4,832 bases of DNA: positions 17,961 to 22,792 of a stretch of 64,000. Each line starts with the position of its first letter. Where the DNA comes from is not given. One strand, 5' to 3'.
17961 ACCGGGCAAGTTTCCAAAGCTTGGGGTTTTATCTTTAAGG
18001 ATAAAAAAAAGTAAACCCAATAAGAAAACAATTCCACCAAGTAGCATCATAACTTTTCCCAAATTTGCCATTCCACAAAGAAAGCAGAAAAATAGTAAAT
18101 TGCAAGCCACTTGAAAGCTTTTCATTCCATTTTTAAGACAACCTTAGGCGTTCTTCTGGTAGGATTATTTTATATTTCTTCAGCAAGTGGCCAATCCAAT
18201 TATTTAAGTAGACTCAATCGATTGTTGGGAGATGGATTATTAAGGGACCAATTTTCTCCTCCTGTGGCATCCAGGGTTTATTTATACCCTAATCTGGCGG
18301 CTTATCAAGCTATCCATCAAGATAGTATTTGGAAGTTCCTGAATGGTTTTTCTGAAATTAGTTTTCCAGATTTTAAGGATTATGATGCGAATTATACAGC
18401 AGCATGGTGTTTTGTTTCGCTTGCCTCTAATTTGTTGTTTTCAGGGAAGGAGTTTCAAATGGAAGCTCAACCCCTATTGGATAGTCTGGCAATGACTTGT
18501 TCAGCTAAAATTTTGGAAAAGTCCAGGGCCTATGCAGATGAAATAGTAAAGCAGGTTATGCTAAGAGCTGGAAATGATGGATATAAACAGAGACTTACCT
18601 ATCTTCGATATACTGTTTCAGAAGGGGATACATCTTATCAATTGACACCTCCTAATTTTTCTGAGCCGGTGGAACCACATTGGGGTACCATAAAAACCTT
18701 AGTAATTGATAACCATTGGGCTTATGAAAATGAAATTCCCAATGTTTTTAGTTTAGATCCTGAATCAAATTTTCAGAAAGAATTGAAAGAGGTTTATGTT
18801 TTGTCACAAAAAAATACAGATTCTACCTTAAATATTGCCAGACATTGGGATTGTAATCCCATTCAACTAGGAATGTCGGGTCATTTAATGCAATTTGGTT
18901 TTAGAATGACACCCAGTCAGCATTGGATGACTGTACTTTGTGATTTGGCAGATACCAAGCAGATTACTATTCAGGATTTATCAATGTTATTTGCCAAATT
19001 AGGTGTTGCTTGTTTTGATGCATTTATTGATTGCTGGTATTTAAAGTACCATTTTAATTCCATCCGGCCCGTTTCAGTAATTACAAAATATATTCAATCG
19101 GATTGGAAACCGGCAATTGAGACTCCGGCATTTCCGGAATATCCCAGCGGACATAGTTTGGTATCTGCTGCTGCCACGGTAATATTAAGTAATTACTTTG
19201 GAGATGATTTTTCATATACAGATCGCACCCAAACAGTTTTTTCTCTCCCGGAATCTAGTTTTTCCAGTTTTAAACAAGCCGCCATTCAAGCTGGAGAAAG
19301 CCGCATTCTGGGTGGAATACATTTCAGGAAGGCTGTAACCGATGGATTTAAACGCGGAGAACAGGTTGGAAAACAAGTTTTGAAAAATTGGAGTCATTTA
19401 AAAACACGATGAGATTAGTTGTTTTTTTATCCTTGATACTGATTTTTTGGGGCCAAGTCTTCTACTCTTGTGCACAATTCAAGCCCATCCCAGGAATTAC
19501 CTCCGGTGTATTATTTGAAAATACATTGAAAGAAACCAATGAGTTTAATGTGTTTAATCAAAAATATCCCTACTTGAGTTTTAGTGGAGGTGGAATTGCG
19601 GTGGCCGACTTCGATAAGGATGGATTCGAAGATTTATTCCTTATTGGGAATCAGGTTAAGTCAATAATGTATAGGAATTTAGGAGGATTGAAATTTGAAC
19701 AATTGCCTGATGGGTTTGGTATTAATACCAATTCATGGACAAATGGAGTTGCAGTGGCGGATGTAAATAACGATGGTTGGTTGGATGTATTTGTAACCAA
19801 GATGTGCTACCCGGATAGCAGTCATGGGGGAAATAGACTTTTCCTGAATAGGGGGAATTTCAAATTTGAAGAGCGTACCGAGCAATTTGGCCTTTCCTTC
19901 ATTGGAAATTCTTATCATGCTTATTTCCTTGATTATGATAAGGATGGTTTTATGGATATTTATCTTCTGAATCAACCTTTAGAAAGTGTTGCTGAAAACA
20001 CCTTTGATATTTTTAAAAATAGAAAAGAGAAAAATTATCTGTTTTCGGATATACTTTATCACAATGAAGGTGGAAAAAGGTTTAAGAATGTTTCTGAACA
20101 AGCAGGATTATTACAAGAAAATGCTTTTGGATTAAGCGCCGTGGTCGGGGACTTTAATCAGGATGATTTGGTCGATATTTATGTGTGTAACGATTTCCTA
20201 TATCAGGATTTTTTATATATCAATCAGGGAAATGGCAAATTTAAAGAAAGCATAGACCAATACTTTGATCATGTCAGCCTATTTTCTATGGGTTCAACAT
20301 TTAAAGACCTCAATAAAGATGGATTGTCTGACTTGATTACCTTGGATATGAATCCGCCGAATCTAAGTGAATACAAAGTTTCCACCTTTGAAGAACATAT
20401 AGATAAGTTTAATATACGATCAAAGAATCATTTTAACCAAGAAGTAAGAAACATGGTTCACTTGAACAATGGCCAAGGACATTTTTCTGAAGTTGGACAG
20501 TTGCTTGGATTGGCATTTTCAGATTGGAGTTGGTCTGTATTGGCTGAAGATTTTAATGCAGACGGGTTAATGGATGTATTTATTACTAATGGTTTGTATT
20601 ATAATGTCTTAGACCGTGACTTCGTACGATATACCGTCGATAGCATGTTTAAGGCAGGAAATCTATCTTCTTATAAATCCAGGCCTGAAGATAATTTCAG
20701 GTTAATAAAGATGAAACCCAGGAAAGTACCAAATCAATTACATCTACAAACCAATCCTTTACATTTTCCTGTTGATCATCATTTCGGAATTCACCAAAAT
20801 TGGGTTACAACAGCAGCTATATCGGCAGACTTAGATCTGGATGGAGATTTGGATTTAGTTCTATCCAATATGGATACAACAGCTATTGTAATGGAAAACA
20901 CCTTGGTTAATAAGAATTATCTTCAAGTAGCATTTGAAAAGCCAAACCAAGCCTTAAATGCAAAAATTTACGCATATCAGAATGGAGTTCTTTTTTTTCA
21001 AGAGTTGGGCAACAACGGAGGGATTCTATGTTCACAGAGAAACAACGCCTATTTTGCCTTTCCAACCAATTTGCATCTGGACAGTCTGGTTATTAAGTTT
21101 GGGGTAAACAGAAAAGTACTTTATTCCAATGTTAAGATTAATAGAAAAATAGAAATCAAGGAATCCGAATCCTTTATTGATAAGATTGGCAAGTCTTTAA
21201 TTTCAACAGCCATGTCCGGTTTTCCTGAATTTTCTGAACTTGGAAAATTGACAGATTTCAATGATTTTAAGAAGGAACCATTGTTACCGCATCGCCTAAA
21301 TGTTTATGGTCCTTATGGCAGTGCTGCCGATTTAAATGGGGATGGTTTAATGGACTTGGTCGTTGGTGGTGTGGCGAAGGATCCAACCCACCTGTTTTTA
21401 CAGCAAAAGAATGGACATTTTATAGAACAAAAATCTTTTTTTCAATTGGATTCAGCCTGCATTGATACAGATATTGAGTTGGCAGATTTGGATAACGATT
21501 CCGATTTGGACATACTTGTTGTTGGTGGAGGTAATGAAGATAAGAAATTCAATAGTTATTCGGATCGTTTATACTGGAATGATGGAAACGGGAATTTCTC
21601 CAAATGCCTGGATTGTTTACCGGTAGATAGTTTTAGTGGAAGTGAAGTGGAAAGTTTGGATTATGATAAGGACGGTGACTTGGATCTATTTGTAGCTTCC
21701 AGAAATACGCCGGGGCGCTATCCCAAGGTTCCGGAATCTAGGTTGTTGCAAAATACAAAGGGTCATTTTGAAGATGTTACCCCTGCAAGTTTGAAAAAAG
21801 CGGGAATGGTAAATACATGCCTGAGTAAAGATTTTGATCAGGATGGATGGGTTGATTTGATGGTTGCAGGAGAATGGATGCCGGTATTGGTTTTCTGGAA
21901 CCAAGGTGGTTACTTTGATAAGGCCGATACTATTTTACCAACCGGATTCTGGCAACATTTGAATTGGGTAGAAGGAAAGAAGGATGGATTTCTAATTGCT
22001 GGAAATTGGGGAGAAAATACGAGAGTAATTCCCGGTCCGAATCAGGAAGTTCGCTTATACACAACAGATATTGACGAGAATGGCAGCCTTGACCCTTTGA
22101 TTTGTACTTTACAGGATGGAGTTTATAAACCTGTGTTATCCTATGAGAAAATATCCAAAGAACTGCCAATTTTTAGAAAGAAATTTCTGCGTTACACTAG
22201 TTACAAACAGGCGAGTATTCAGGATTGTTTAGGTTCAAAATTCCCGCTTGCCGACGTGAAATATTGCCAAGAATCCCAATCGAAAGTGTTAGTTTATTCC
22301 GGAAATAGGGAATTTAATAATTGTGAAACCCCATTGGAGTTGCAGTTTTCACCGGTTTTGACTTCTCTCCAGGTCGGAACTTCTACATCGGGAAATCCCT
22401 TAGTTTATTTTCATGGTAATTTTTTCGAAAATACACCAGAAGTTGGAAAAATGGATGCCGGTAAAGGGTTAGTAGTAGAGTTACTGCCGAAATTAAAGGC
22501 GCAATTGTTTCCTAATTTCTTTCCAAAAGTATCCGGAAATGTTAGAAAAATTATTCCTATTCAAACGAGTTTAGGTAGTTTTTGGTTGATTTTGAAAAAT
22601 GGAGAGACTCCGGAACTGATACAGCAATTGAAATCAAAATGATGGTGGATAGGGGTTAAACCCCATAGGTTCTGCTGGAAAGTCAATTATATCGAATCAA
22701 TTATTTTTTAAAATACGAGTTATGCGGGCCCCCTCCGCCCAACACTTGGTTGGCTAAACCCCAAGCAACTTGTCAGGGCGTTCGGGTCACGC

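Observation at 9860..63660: Nine copies of a roughly 135-155 nt GC-rich intergenic element that I cannot assign to a known family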

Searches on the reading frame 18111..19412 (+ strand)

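Call 105: search_protein_families(library=pfam, proteins=[window:18111-19412:+], max_evalue=0.00001)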
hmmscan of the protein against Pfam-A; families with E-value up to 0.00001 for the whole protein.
window:18111-19412:+ (433 aa): 1 family
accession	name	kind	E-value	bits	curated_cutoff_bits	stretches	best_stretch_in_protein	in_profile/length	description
PF01569.27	PAP2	-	9.4e-09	35.5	27.2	1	308-412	16-110/130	PAP2 superfamily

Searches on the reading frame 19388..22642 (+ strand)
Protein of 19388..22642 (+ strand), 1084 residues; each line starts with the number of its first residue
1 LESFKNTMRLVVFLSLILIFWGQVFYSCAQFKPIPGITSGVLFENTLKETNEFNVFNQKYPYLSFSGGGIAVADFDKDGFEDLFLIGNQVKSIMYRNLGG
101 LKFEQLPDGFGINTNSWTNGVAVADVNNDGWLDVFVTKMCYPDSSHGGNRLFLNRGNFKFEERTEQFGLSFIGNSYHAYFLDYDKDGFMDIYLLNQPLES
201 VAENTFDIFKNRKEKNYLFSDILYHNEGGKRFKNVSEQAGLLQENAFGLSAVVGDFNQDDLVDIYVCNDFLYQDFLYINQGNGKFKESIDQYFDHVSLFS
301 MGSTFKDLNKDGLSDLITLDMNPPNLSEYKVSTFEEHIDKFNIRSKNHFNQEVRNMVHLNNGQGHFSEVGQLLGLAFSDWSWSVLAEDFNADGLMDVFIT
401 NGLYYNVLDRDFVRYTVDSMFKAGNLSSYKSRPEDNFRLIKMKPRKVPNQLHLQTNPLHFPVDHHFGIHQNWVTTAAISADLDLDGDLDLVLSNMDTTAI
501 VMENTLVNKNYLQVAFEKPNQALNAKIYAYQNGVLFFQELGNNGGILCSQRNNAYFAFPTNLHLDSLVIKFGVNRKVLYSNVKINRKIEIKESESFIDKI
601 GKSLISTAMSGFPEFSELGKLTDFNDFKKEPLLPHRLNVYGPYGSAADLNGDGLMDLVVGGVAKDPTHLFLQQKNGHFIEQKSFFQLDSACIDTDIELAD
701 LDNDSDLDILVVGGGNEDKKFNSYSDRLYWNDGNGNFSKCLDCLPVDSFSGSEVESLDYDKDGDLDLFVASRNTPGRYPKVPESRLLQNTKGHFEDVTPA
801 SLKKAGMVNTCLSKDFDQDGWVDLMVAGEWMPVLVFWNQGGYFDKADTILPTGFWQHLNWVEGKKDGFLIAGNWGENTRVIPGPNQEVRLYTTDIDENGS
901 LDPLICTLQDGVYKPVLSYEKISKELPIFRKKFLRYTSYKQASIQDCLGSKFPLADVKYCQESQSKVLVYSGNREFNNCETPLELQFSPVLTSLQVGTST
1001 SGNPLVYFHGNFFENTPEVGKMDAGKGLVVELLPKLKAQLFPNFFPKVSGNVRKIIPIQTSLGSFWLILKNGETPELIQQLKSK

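Call 18: search_protein_families(library=pfam, proteins=[window:19388-22642:+])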
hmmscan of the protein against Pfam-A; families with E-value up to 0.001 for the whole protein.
window:19388-22642:+ (1084 aa): 2 families
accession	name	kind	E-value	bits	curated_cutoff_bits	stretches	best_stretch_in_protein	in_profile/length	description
PF13517.12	FG-GAP_3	-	4.2e-65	216.7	26.9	7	74-136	1-61/61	FG-GAP-like repeat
PF01839.29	FG-GAP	-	3e-21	75.3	22.1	0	645-660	6-21/37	FG-GAP repeat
